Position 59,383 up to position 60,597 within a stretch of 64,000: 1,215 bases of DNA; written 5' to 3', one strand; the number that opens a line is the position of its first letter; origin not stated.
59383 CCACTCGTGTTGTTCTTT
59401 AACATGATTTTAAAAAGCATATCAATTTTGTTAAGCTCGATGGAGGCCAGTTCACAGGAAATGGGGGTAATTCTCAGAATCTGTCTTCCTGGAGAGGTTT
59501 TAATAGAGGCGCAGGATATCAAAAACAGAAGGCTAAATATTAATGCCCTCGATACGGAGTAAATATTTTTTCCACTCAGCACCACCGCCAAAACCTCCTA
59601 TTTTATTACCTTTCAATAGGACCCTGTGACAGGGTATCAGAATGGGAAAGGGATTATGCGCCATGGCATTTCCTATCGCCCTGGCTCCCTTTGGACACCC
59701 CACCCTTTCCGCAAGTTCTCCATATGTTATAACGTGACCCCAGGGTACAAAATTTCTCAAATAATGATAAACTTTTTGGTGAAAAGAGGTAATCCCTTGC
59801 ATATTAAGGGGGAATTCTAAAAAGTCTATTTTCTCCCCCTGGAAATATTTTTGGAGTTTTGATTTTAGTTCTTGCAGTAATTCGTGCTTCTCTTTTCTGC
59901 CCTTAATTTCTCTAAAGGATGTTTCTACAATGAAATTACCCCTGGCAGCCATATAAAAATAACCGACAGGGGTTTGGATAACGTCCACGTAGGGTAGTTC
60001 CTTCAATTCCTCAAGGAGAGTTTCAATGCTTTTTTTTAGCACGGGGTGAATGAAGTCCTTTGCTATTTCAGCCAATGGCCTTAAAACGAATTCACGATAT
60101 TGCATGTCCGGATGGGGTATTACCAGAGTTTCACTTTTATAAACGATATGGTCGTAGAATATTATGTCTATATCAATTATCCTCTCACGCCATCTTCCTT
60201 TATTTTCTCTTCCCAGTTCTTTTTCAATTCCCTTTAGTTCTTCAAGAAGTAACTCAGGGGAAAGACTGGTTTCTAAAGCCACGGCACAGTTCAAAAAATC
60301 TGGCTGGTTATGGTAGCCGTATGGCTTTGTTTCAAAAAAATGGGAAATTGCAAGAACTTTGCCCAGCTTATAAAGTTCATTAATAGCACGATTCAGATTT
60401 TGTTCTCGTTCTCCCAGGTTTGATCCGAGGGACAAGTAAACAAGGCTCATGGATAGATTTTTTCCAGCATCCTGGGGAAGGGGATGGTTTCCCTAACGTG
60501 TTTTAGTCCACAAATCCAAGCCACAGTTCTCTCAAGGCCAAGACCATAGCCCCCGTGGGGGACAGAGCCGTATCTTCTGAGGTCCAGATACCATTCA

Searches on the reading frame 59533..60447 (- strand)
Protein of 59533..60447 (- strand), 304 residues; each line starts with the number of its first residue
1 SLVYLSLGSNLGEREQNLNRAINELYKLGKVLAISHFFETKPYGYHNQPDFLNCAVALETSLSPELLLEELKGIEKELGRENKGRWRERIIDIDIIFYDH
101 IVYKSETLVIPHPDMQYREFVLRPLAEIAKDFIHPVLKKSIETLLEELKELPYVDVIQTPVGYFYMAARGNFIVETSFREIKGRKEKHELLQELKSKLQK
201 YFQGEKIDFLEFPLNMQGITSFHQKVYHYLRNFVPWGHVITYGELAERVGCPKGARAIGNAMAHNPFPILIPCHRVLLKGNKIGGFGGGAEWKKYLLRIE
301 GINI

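Call 96: search_protein_families(library=pfam, proteins=[window:59533-60447:-], max_evalue=0.0001)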
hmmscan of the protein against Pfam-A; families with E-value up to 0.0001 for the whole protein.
window:59533-60447:- (304 aa): 3 families
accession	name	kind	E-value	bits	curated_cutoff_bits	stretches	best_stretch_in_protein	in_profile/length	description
PF01288.25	HPPK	-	7.3e-41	139.7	25.7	1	4-129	1-115/116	7,8-dihydro-6-hydroxymethylpterin-pyrophosphokinase (HPPK)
PF01035.26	DNA_binding_1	-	1.7e-28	98.7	27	1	222-302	2-81/81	6-O-methylguanine DNA methyltransferase, DNA binding domain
PF02870.21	Methyltransf_1N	-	2.9e-06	28.1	21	1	155-215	4-70/71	6-O-methylguanine DNA methyltransferase, ribonuclease-like domain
